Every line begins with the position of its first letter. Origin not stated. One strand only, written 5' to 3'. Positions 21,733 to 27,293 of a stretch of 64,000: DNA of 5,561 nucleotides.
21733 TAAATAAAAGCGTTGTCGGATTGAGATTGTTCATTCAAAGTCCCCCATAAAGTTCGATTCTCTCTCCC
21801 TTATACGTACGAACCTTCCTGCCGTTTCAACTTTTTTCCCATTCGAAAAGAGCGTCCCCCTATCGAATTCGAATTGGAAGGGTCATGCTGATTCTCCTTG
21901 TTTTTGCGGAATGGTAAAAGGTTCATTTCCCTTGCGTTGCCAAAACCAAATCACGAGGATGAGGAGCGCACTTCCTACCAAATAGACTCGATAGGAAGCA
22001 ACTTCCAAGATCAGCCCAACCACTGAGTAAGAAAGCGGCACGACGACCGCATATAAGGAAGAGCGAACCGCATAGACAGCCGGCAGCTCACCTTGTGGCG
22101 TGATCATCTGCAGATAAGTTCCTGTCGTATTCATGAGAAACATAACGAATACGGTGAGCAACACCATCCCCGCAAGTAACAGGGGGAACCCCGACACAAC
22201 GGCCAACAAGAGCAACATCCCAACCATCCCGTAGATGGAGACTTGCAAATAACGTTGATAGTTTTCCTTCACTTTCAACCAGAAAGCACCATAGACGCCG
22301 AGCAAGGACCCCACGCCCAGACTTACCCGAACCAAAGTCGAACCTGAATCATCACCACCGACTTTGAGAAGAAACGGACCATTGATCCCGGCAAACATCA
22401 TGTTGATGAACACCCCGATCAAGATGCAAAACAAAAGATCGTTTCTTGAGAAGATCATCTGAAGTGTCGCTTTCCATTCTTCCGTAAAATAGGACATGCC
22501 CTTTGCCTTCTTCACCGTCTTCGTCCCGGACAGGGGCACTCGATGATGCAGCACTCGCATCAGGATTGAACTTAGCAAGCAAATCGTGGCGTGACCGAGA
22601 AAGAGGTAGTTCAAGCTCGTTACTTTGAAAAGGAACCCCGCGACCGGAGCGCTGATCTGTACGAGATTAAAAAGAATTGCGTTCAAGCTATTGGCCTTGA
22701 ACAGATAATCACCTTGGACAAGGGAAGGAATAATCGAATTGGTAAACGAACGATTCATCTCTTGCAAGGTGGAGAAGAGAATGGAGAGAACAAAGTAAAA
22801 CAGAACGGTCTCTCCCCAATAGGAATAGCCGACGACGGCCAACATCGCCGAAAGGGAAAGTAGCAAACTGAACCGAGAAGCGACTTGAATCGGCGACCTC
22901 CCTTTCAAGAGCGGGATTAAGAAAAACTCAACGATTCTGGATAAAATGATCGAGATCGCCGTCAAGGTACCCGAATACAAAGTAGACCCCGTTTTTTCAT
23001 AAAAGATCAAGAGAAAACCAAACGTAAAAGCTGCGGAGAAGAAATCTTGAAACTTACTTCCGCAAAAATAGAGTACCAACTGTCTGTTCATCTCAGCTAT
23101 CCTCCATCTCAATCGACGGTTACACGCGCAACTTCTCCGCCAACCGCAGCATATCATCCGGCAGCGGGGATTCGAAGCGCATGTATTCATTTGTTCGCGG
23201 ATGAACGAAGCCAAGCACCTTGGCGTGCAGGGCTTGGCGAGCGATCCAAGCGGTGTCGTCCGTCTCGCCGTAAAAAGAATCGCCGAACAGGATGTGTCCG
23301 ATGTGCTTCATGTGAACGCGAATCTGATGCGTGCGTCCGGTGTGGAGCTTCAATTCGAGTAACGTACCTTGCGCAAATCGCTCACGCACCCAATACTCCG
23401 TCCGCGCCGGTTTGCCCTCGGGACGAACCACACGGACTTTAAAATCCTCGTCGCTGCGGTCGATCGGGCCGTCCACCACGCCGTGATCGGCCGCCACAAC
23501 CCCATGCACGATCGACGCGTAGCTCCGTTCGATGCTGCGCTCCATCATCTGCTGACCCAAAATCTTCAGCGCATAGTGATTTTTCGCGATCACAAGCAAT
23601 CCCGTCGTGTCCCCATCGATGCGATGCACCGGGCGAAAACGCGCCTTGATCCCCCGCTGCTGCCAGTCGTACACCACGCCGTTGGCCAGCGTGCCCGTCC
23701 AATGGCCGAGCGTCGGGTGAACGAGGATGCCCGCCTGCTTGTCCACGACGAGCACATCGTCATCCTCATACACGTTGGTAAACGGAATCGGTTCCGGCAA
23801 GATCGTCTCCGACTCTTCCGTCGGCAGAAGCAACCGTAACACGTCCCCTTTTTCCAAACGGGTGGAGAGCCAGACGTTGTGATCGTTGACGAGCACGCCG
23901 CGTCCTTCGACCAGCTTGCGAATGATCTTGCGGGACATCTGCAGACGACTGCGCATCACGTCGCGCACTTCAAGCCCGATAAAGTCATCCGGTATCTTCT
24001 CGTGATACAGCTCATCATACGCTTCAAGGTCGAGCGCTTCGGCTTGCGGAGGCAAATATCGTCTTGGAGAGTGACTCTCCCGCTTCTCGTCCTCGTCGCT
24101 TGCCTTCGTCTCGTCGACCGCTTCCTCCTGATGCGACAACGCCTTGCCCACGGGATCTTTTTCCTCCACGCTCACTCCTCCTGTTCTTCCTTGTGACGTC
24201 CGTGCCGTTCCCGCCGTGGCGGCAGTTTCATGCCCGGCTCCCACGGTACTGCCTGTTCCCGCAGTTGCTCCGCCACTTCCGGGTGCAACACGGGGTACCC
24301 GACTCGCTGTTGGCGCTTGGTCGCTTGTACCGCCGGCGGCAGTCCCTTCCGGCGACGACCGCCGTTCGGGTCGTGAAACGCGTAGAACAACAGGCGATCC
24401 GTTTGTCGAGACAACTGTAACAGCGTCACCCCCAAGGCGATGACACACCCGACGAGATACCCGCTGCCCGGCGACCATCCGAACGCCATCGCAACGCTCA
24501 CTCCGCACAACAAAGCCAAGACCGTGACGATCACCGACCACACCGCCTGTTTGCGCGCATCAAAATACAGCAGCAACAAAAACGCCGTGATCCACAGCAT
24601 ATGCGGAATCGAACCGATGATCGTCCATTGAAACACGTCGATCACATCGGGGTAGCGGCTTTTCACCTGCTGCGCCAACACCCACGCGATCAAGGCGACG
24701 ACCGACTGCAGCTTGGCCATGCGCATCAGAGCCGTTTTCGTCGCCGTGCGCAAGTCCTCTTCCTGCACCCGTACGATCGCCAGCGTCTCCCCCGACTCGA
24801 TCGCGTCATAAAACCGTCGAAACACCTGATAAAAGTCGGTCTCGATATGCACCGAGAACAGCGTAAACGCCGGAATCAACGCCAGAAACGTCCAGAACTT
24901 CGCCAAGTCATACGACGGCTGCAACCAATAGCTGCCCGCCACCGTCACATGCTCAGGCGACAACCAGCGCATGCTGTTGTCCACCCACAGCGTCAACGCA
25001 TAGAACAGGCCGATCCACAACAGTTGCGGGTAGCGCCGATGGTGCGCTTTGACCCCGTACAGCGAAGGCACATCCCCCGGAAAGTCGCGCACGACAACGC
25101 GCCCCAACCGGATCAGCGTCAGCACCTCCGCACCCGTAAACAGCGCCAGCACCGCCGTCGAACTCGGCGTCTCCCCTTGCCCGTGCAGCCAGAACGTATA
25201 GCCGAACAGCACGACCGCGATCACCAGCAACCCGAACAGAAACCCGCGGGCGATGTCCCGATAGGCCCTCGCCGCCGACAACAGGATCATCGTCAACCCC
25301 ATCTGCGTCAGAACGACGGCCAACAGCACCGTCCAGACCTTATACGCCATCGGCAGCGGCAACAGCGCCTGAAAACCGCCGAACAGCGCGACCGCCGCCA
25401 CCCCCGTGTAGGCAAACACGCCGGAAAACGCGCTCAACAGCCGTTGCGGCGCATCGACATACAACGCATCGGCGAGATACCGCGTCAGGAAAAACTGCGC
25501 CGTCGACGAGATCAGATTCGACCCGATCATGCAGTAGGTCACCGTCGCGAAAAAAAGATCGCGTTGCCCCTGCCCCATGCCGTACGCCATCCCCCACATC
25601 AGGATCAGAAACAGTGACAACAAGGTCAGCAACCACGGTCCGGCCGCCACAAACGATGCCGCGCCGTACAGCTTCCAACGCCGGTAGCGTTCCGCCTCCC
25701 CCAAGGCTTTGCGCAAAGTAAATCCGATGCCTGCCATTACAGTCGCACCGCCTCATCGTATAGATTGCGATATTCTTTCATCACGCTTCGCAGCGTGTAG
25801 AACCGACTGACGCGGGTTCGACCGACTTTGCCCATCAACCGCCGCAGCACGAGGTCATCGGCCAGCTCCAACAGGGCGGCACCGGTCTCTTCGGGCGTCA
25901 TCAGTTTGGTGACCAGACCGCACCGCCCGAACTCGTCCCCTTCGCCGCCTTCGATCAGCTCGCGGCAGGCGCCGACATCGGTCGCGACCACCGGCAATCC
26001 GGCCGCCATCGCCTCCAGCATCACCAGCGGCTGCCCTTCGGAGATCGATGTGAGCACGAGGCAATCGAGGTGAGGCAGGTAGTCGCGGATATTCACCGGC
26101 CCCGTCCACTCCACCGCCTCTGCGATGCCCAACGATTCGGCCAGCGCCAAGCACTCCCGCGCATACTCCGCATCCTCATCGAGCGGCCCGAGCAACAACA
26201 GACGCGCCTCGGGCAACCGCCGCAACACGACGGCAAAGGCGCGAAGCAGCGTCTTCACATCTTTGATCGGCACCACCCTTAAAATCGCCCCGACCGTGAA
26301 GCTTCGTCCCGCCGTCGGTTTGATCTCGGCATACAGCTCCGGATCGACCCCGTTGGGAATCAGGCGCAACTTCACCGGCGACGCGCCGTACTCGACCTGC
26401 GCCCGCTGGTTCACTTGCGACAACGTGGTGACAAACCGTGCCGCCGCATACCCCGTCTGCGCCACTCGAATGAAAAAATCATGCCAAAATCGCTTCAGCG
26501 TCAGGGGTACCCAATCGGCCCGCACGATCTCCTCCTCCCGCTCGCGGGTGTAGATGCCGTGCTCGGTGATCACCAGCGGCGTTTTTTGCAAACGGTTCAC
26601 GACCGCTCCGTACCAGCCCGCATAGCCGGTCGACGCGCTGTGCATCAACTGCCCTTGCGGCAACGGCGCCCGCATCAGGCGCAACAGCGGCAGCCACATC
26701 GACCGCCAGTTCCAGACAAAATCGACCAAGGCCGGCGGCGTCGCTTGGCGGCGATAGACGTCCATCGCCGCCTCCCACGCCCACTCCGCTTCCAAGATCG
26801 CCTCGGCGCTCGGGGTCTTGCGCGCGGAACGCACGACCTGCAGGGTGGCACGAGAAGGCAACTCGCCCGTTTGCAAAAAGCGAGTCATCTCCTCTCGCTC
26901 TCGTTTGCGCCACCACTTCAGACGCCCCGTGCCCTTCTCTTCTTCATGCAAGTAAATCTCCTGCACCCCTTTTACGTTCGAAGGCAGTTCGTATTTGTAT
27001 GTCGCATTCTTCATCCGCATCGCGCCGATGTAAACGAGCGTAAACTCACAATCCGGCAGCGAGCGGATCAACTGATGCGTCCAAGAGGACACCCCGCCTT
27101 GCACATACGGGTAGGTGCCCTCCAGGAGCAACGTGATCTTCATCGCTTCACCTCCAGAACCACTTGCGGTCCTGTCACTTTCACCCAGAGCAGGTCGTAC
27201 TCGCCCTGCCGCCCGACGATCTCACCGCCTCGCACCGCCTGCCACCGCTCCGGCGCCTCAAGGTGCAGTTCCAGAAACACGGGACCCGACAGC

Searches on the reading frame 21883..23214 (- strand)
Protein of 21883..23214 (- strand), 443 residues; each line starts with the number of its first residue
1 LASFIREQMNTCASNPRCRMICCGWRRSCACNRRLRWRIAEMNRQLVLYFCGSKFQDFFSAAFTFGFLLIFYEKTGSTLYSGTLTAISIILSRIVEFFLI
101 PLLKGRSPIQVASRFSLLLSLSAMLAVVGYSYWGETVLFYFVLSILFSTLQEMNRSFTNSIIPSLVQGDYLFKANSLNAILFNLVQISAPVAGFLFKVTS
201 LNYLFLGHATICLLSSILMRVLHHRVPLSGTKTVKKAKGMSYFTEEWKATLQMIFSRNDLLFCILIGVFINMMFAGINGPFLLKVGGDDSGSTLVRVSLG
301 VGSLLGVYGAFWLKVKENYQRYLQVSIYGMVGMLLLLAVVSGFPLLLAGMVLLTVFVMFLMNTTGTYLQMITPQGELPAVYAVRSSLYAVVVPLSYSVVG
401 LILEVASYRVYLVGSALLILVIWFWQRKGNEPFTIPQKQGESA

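Call 7: search_protein_families(library=pfam, proteins=[window:21883-23214:-], max_evalue=0.001)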
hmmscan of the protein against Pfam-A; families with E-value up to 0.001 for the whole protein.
window:21883-23214:- (443 aa): 1 family
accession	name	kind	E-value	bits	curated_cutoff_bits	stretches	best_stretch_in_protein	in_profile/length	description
PF07690.21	MFS_1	-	2.1e-11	43.8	33.4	2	58-313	9-258/347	Major Facilitator Superfamily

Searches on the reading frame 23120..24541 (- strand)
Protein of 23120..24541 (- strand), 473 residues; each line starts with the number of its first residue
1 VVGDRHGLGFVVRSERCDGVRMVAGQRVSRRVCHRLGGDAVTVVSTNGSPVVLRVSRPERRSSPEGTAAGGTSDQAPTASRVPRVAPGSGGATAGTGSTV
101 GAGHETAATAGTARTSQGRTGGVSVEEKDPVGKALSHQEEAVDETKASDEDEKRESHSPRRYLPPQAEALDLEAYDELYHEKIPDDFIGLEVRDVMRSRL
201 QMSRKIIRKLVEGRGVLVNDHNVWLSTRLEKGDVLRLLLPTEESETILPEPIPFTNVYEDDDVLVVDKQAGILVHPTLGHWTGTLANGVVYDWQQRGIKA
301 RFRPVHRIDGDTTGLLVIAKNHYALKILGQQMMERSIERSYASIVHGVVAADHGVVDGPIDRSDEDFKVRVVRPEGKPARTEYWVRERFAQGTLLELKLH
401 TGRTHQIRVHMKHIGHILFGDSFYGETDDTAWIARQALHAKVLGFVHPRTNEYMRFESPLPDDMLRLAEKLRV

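Call 7: search_protein_families(library=pfam, proteins=[window:23120-24541:-], max_evalue=0.001)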
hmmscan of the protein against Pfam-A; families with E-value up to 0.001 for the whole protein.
window:23120-24541:- (473 aa): 1 family
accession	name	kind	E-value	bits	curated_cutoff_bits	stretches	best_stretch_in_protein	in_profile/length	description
PF00849.27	PseudoU_synth_2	-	6.9e-27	95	26.8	1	262-413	1-152/152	RNA pseudouridylate synthase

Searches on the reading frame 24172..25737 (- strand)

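Call 7: search_protein_families(library=pfam, proteins=[window:24172-25737:-], max_evalue=0.001)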
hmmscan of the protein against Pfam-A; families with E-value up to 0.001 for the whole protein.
window:24172-25737:- (521 aa): 1 family
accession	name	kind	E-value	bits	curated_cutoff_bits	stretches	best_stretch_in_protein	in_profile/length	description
PF16933.10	PelG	-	5.8e-92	309.4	29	1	1-454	1-452/452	Putative exopolysaccharide Exporter (EPS-E)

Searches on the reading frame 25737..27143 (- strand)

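Call 7: search_protein_families(library=pfam, proteins=[window:25737-27143:-], max_evalue=0.001)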
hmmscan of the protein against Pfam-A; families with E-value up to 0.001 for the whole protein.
window:25737-27143:- (468 aa): 6 families
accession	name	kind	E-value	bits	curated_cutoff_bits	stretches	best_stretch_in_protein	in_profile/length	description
PF11997.14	DUF3492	-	6e-73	246.4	23.3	1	1-256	1-267/268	Domain of unknown function (DUF3492)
PF13692.12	Glyco_trans_1_4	-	2.2e-27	96.5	27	1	284-430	7-142/142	Glycosyl transferases group 1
PF00534.26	Glycos_transf_1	-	1.1e-23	84.1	26.4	1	282-442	16-170/172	Glycosyl transferases group 1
PF13439.12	Glyco_transf_4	-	8.5e-12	45.9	28.5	1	121-269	37-169/170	Glycosyltransferase Family 4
PF13579.12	Glyco_trans_4_4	-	2.4e-07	31.7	29.7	1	126-265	44-158/158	Glycosyl transferase 4-like domain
PF20706.3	GT4-conflict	-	7.3e-06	25.6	26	1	257-390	173-313/385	Family 4 Glycosyltransferase in conflict systems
